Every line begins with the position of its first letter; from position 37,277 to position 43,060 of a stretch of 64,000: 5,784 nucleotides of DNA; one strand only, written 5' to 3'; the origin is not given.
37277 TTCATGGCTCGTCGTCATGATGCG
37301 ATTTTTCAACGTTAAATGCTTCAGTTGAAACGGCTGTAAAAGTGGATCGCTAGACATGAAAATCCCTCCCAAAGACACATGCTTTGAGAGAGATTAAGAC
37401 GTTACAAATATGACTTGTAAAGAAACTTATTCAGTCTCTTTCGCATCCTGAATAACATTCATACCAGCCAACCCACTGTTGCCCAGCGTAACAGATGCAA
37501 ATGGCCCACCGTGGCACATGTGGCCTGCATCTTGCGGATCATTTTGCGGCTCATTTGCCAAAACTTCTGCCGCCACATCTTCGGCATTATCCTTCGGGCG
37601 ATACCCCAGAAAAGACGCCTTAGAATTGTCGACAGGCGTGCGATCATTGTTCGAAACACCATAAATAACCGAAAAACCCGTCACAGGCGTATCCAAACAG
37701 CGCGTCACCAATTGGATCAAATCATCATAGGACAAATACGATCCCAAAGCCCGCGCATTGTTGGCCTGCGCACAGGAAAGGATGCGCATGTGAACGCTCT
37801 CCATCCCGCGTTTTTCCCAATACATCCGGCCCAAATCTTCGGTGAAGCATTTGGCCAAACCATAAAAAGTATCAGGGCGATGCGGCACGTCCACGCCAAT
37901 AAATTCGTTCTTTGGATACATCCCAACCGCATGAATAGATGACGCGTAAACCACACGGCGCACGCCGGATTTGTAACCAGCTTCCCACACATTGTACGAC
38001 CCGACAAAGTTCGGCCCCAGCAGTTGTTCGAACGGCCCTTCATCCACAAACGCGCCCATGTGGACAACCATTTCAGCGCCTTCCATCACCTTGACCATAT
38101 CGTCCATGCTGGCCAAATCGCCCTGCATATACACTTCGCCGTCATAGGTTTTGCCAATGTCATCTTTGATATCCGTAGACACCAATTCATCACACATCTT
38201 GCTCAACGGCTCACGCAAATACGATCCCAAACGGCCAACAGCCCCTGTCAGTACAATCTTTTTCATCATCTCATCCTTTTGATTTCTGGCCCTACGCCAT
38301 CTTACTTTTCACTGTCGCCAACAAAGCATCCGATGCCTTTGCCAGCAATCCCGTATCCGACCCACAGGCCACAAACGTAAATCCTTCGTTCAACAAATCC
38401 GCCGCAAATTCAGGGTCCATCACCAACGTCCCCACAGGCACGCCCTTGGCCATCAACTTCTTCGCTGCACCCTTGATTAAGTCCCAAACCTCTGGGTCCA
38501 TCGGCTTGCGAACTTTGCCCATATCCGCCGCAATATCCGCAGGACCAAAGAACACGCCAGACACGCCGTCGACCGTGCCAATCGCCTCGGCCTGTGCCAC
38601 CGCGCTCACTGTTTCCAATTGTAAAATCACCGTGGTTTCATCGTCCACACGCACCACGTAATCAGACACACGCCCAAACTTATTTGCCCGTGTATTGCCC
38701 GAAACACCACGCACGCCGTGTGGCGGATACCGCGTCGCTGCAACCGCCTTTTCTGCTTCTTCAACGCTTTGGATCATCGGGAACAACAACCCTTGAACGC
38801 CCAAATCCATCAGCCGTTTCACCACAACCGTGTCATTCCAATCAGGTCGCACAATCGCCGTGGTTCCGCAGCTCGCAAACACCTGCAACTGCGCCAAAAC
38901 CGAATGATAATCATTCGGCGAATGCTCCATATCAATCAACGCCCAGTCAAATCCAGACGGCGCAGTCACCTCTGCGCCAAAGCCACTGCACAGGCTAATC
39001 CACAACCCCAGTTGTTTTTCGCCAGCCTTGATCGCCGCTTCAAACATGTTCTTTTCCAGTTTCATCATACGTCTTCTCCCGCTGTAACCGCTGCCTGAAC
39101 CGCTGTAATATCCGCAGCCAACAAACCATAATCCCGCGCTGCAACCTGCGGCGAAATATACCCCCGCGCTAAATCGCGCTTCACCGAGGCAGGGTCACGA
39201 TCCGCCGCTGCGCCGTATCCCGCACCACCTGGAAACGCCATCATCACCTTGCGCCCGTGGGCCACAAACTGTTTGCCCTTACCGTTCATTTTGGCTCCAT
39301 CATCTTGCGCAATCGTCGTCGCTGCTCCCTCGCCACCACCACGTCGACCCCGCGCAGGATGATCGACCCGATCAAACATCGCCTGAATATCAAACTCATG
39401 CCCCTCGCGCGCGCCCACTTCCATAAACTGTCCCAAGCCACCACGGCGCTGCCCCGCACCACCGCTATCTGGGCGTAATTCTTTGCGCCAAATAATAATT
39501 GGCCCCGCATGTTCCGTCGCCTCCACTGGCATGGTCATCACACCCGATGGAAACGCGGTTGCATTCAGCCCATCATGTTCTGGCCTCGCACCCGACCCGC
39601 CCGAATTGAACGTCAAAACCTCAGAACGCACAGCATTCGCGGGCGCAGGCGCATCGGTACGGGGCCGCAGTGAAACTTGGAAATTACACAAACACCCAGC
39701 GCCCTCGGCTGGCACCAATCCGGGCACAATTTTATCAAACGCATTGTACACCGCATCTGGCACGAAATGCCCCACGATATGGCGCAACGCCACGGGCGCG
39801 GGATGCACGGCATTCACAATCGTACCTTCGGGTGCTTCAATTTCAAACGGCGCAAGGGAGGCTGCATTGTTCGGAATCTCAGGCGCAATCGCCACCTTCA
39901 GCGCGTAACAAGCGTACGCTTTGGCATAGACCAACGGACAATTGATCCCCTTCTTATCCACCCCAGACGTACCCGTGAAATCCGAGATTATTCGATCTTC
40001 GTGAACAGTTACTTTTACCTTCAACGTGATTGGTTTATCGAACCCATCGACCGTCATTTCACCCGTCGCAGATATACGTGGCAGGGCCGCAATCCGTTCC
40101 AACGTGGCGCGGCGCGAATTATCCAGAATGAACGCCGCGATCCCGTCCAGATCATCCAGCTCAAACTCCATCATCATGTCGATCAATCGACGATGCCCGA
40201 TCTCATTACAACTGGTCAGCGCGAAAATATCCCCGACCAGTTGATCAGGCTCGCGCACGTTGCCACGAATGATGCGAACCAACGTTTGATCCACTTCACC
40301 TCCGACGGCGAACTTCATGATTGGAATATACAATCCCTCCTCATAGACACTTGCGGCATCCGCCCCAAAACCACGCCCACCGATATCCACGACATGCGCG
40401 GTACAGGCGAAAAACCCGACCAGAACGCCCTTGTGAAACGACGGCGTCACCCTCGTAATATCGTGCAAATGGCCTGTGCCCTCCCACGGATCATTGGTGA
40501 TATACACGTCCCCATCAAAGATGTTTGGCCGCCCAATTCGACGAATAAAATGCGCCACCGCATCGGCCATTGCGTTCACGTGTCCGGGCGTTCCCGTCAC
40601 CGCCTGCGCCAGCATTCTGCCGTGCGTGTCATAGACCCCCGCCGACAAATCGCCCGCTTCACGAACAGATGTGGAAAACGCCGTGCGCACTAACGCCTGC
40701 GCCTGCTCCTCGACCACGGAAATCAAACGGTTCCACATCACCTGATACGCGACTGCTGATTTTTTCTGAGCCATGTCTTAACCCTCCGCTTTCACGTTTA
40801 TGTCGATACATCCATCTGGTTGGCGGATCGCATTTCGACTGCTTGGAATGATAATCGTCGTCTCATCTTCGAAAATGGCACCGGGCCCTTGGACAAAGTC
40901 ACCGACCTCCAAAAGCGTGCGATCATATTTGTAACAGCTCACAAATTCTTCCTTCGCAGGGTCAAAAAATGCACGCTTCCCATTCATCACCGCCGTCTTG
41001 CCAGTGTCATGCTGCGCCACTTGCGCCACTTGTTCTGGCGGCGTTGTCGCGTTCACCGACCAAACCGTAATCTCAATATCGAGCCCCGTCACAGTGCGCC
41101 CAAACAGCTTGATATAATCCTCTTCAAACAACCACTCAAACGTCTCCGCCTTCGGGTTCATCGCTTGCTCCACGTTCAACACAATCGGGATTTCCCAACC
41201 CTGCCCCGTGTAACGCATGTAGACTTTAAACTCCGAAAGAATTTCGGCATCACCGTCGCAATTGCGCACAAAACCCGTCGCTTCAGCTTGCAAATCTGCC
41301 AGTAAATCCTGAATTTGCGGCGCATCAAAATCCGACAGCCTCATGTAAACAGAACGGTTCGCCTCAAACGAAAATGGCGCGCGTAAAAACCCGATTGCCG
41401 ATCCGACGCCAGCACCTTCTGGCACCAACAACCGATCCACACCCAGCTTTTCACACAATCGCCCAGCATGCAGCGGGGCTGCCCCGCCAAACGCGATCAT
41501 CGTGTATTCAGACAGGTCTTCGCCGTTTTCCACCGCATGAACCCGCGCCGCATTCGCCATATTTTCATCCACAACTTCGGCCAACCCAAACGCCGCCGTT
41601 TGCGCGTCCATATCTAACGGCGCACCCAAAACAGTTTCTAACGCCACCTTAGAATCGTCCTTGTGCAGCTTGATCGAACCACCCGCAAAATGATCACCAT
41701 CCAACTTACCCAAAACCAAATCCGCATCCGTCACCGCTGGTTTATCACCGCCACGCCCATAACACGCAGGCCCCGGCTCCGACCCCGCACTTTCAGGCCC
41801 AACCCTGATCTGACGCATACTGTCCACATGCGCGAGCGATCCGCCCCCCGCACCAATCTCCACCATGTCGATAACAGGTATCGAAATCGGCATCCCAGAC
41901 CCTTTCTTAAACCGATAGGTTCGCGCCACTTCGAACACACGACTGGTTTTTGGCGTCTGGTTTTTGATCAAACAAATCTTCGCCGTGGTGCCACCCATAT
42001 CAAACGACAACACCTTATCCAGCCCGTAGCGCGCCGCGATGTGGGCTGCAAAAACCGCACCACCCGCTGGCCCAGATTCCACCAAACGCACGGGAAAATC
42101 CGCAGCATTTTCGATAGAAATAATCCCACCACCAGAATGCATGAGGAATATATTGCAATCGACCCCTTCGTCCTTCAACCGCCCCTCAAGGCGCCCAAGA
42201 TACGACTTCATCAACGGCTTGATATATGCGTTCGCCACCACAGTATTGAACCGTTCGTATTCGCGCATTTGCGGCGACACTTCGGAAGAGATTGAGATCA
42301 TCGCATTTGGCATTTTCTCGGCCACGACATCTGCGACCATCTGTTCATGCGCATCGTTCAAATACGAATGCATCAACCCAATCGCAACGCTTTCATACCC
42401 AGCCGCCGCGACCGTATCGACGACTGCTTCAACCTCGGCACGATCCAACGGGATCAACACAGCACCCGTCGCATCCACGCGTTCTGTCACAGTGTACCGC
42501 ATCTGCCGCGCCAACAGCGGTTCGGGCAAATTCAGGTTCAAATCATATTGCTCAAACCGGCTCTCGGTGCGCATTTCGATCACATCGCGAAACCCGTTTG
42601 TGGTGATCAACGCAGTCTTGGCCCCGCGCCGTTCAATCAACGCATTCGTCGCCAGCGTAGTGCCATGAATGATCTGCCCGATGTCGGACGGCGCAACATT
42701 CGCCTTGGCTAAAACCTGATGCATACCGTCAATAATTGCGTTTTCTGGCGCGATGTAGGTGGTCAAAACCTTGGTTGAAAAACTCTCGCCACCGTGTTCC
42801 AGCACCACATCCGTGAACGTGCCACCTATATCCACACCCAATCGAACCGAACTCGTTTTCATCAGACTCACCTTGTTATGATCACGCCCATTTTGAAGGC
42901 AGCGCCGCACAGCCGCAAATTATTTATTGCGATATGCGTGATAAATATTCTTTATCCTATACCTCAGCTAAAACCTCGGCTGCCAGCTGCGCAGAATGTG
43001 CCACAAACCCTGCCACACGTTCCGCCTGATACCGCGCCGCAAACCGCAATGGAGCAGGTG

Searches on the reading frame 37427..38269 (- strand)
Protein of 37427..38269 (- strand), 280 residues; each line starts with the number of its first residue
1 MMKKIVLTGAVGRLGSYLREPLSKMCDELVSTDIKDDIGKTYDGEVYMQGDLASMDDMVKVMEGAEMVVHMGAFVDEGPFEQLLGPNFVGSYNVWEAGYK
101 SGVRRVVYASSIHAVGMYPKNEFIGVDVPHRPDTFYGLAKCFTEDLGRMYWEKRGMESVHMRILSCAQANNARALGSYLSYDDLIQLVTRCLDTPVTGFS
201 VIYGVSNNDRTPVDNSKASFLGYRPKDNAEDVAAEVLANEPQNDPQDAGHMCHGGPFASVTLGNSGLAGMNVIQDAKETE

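Call 28: search_protein_families(library=pfam, proteins=[window:37427-38269:-], max_evalue=0.00001)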
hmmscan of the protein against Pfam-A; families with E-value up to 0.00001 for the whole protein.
window:37427-38269:- (280 aa): 2 families
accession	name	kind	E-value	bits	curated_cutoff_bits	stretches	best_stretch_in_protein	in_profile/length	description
PF01370.27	Epimerase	-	4.5e-13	49.6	20.9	1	5-163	1-169/240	NAD dependent epimerase/dehydratase family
PF01073.25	3Beta_HSD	-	5.1e-12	45.8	22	1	6-124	1-130/280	3-beta hydroxysteroid dehydrogenase/isomerase family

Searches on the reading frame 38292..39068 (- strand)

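Call 28: search_protein_families(library=pfam, proteins=[window:38292-39068:-], max_evalue=0.00001)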
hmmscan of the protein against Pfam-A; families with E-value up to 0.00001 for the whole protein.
window:38292-39068:- (258 aa): 1 family
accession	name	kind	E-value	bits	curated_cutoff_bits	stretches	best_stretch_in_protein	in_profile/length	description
PF03328.21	HpcH_HpaI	-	1.9e-40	138.9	25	1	19-244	1-220/221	HpcH/HpaI aldolase/citrate lyase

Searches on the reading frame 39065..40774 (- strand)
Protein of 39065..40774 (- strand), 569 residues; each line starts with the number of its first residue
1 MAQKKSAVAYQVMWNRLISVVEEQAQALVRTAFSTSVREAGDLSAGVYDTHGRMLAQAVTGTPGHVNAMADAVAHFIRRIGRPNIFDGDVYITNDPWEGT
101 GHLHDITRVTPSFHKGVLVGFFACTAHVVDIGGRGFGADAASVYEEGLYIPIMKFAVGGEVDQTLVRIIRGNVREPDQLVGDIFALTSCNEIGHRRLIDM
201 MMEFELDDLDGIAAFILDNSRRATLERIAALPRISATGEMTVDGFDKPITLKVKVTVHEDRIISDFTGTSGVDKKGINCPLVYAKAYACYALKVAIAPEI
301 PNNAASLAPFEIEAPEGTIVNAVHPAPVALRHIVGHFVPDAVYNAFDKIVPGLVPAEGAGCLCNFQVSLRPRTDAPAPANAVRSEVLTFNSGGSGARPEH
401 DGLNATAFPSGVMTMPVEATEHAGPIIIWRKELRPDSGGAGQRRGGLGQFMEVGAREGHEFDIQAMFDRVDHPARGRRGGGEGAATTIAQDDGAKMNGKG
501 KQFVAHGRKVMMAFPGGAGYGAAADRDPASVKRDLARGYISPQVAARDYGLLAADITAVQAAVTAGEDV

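Call 28: search_protein_families(library=pfam, proteins=[window:39065-40774:-], max_evalue=0.00001)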
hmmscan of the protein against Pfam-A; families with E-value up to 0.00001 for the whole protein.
window:39065-40774:- (569 aa): 1 family
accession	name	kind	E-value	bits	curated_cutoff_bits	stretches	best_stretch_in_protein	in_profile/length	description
PF02538.19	Hydantoinase_B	-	2.7e-140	468.7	26.8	1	8-522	3-518/519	Hydantoinase B/oxoprolinase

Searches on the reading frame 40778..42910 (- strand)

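Call 28: search_protein_families(library=pfam, proteins=[window:40778-42910:-], max_evalue=0.00001)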
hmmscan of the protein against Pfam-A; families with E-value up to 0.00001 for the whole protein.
window:40778-42910:- (710 aa): 3 families
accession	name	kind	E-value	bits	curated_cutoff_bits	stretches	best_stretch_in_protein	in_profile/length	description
PF01968.24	Hydantoinase_A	-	2.6e-82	276.8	22.9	1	220-513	1-287/291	Hydantoinase/oxoprolinase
PF05378.19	Hydant_A_N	-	1.4e-50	171.9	25.2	1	23-198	1-174/176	Hydantoinase/oxoprolinase N-terminal region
PF19278.4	Hydant_A_C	-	2.7e-07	30.6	21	1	532-693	13-179/193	Hydantoinase/oxoprolinase C-terminal domain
